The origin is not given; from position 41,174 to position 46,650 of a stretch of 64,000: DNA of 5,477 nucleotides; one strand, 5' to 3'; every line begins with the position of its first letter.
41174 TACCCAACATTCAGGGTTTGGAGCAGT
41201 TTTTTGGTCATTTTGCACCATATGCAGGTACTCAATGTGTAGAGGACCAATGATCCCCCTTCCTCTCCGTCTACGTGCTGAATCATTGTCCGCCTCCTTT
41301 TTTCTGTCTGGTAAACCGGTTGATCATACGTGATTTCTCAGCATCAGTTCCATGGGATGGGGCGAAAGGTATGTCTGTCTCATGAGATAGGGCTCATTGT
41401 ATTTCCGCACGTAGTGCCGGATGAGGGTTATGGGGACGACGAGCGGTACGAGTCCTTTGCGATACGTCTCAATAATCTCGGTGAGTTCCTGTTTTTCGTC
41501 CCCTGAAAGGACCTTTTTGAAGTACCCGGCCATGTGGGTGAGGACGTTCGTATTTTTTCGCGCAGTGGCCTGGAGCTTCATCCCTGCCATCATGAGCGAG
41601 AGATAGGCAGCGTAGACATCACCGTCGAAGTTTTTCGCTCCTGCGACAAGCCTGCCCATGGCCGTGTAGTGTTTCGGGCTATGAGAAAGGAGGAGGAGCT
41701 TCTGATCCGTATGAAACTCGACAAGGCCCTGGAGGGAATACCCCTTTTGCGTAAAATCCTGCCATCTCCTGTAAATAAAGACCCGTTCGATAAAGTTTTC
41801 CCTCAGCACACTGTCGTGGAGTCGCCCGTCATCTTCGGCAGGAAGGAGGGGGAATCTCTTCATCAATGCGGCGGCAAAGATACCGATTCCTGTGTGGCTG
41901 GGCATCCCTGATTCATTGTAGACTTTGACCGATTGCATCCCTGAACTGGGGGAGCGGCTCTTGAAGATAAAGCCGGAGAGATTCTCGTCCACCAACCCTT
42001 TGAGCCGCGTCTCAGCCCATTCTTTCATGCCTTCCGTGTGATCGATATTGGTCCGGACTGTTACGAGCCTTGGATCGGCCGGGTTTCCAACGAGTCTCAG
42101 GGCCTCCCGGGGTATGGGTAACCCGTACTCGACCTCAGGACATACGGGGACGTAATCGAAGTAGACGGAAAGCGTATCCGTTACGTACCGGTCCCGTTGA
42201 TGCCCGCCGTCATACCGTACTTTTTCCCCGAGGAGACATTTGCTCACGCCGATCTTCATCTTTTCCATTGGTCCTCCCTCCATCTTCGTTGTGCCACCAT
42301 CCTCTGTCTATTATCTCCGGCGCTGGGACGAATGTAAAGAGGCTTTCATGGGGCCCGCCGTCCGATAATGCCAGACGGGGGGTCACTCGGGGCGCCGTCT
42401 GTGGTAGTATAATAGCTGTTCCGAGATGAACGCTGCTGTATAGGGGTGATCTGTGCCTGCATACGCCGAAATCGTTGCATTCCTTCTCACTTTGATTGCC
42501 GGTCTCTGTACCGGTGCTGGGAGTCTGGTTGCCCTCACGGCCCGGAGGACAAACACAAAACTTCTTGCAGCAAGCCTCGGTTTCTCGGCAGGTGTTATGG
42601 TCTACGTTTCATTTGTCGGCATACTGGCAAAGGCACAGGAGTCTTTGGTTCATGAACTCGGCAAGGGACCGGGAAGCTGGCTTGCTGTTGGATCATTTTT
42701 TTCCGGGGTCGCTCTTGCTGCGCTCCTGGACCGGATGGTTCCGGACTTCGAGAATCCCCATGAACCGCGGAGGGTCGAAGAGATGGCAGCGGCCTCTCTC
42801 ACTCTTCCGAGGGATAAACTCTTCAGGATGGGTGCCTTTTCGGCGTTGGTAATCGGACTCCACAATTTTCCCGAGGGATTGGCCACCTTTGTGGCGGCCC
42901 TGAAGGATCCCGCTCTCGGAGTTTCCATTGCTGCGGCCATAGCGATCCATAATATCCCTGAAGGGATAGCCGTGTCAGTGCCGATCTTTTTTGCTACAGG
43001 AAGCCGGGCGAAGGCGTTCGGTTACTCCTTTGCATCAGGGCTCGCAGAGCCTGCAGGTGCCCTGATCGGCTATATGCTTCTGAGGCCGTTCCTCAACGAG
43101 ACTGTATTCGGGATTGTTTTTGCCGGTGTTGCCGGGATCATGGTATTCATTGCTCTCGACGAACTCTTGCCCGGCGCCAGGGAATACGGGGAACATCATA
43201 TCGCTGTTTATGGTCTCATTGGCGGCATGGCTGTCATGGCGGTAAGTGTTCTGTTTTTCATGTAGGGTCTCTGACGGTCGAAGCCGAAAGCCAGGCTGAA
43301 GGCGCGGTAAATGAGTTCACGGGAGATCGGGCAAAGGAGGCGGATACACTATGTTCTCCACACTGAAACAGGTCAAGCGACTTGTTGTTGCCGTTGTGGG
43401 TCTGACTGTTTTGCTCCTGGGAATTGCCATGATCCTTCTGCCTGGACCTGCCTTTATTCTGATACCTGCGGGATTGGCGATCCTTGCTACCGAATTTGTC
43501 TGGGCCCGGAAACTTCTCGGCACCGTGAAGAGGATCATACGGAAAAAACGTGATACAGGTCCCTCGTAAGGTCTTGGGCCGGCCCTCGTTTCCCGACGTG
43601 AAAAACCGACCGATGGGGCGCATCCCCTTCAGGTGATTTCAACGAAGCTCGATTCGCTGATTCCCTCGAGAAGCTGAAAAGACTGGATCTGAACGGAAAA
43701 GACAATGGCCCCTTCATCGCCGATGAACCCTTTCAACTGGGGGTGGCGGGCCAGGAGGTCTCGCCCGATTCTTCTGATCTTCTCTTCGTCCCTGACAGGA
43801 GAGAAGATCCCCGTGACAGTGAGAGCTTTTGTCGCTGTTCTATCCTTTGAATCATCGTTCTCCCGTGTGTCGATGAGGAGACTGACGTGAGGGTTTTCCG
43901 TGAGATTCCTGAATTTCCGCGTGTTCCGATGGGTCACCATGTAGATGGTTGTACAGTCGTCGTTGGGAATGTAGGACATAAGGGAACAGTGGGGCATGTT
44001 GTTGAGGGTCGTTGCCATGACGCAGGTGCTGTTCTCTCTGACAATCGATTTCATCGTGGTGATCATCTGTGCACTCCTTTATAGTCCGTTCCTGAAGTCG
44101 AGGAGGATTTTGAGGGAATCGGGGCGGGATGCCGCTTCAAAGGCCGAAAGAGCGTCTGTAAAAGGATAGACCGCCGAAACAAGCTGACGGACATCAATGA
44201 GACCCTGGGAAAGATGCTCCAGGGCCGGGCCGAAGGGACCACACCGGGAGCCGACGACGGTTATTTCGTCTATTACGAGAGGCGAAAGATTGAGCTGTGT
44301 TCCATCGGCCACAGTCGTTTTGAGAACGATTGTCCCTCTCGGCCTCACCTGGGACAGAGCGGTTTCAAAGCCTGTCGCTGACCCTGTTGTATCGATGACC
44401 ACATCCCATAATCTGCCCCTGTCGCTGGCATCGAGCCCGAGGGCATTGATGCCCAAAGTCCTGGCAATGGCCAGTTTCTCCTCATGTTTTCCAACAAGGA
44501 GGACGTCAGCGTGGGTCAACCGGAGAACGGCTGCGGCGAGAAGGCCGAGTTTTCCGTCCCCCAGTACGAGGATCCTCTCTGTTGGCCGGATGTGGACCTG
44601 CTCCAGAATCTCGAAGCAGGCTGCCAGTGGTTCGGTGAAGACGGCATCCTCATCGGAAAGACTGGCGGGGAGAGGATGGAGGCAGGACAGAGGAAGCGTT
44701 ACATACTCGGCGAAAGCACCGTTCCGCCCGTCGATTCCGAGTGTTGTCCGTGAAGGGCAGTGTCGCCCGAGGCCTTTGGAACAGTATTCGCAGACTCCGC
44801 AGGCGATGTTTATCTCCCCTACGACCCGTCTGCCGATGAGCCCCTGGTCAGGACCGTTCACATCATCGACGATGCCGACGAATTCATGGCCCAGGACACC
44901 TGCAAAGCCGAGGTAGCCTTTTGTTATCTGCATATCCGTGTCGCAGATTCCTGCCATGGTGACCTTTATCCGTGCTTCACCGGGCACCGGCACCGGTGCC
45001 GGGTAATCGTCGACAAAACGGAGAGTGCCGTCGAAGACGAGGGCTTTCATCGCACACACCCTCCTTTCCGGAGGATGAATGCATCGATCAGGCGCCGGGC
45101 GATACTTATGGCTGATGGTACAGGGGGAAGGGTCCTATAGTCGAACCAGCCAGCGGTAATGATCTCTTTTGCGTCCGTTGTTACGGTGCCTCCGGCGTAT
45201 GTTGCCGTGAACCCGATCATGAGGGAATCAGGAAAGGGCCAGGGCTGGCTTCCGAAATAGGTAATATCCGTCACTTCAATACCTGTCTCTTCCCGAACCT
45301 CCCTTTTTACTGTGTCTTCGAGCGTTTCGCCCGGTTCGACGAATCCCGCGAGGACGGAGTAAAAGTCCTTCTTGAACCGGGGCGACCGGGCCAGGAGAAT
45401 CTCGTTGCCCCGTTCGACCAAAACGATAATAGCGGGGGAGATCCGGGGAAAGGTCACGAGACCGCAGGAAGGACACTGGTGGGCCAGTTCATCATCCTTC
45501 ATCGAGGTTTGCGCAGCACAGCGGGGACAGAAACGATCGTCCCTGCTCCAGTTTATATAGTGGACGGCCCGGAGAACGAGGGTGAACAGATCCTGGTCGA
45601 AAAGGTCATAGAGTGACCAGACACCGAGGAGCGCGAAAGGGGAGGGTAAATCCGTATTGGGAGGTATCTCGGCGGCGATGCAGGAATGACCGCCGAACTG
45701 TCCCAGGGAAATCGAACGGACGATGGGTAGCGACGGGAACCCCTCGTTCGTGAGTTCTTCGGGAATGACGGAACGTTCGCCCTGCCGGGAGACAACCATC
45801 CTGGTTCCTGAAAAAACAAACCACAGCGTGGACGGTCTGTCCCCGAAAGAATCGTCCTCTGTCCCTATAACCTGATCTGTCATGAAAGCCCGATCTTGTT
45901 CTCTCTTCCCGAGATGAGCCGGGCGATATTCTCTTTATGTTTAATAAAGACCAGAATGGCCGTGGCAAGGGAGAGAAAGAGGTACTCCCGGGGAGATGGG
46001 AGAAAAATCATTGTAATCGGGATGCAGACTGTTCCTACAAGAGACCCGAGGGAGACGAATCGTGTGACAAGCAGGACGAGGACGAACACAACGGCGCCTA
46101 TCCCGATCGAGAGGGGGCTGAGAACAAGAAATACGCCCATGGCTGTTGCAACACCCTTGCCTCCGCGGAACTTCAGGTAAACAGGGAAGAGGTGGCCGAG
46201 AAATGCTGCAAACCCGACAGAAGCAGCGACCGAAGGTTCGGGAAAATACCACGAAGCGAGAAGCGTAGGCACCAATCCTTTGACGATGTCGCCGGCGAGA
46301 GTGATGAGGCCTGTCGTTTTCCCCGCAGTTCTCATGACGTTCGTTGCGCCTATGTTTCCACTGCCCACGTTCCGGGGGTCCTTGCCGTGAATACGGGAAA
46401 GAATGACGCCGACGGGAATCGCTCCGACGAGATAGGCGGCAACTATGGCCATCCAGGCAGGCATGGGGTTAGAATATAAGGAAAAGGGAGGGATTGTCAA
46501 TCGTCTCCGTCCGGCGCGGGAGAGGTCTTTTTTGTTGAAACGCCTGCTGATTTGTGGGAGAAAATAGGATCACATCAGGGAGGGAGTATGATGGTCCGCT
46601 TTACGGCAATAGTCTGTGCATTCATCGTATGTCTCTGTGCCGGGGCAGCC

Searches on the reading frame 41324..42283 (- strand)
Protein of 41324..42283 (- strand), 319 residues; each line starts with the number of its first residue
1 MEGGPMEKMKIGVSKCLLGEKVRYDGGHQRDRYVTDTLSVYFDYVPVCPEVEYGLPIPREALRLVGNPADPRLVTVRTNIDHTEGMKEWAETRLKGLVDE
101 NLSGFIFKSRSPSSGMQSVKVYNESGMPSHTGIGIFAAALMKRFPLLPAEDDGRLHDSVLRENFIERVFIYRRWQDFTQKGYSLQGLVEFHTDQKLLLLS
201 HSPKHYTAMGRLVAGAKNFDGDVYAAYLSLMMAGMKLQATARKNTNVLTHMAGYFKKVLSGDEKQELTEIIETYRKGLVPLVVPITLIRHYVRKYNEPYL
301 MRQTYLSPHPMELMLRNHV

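Call 29: search_protein_families(library=pfam, proteins=[window:41324-42283:-], max_evalue=0.001)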
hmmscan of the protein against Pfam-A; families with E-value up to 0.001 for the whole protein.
window:41324-42283:- (319 aa): 2 families
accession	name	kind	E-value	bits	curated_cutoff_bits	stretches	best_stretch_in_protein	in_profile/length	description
PF08349.16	DUF1722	-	1.1e-41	142.2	22.5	1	195-310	1-117/117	Protein of unknown function (DUF1722)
PF04463.17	2-thiour_desulf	-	5.4e-41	140.3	34.7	1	11-152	1-141/141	2-thiouracil desulfurase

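Call 31: search_protein_families(library=ncbifam, proteins=[window:41324-42283:-], max_evalue=0.00001)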
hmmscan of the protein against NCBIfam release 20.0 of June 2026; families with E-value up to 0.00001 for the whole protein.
window:41324-42283:- (319 aa): 1 family
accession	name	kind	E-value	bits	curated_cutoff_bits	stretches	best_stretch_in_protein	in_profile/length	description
NF007549.0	PRK10167.1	equivalog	5.5e-28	97.8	237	1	164-316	10-164/169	hypothetical protein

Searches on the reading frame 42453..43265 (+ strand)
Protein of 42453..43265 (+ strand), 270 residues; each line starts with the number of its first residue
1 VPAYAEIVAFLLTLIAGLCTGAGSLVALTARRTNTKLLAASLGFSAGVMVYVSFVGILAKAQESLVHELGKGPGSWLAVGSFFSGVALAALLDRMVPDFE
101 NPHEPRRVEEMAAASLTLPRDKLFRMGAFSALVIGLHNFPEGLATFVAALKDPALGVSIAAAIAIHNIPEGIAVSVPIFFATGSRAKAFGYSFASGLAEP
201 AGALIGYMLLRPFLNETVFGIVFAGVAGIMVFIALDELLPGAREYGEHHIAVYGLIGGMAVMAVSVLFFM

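Call 29: search_protein_families(library=pfam, proteins=[window:42453-43265:+], max_evalue=0.001)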
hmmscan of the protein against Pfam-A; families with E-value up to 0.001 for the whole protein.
window:42453-43265:+ (270 aa): 1 family
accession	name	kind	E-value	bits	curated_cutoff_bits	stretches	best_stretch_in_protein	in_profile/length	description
PF02535.28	Zip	-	1.3e-28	100.7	35.1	2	129-264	180-321/323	ZIP Zinc transporter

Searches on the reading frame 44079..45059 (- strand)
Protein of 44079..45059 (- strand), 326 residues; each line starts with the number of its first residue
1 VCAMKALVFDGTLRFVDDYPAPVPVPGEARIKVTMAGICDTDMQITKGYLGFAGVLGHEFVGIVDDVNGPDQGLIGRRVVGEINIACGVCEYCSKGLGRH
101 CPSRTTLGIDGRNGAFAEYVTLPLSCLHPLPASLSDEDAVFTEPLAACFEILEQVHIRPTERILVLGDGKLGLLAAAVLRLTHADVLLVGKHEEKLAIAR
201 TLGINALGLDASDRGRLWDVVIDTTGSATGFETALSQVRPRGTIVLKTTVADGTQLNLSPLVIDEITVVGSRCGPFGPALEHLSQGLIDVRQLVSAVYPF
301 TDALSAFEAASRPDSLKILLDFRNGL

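Call 29: search_protein_families(library=pfam, proteins=[window:44079-45059:-], max_evalue=0.001)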
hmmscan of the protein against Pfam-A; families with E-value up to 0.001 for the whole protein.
window:44079-45059:- (326 aa): 4 families
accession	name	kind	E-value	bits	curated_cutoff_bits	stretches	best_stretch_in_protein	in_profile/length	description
PF08240.17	ADH_N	-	3.5e-21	75.8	23.5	1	26-131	2-103/104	Alcohol dehydrogenase GroES-like domain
PF00107.32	ADH_zinc_N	-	2e-13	50.9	31.8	1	171-275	2-116/129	Zinc-binding dehydrogenase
PF16912.11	Glu_dehyd_C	-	9.3e-09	35.5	34.9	1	160-321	31-210/211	Glucose dehydrogenase C-terminus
PF01494.25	FAD_binding_3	-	0.00066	19.4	22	1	163-256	4-100/349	FAD binding domain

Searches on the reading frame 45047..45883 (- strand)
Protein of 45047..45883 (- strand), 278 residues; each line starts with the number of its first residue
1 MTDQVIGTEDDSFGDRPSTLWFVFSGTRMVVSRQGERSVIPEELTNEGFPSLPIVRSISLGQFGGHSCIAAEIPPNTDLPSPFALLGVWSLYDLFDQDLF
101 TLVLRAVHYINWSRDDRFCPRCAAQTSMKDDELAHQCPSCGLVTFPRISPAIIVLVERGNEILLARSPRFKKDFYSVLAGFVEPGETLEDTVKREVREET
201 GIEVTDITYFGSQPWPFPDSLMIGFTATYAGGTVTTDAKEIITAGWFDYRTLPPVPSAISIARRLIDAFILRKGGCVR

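Call 29: search_protein_families(library=pfam, proteins=[window:45047-45883:-], max_evalue=0.001)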
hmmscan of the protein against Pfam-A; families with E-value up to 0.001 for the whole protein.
window:45047-45883:- (278 aa): 3 families
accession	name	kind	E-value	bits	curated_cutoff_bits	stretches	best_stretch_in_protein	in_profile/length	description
PF00293.34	NUDIX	-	3.1e-19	69.8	21.1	1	151-264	5-129/134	NUDIX domain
PF09297.16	Zn_ribbon_NUD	-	4.2e-09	36.4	24.8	1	117-145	4-32/32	NADH pyrophosphatase zinc ribbon domain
PF09296.17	NUDIX-like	-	7.4e-08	33.5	22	1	18-112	1-96/96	NADH pyrophosphatase-like rudimentary NUDIX domain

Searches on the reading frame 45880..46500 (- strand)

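Call 29: search_protein_families(library=pfam, proteins=[window:45880-46500:-], max_evalue=0.001)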
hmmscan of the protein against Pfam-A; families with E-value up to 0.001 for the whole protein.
window:45880-46500:- (206 aa): 1 family
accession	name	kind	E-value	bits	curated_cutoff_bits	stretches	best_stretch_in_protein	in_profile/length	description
PF02660.20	G3P_acyltransf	-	1.9e-56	191.1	24.1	1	21-195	1-164/164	Glycerol-3-phosphate acyltransferase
